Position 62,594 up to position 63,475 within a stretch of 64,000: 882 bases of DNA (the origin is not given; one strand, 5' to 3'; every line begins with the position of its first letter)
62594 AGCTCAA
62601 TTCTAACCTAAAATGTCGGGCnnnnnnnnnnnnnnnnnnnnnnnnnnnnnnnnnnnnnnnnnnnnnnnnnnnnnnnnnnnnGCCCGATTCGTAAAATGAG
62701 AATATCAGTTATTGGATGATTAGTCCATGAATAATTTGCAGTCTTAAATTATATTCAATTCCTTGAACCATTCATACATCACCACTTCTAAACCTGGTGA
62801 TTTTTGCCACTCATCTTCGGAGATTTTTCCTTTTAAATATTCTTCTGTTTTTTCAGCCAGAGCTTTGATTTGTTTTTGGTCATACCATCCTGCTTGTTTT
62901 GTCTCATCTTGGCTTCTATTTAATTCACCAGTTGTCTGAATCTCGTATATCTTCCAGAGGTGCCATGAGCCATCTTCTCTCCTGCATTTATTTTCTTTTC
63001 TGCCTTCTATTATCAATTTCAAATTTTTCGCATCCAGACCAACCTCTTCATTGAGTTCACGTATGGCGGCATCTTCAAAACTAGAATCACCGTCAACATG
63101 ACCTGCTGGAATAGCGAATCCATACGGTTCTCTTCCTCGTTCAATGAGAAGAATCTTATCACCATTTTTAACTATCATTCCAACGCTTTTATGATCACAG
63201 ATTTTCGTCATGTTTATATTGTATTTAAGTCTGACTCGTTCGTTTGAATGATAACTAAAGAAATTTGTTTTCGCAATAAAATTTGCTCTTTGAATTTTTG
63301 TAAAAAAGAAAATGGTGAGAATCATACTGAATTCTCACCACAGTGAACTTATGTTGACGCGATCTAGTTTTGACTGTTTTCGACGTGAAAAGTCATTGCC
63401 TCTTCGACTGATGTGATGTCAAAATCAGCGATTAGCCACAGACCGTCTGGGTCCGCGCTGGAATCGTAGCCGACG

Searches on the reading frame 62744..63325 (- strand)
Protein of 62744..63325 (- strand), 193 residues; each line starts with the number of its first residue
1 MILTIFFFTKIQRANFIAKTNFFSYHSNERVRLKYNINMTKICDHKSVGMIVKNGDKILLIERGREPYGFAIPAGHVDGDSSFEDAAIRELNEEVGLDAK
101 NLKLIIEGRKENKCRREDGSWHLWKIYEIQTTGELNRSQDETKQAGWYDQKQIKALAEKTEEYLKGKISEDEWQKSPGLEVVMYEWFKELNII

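Call 103: search_protein_families(library=pfam, proteins=[window:62744-63325:-], max_evalue=0.01)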
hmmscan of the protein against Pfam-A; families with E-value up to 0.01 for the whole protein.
window:62744-63325:- (193 aa): 1 family
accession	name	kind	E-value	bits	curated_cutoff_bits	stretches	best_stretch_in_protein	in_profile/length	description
PF00293.34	NUDIX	-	4e-18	66.2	21.1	1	45-158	3-122/134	NUDIX domain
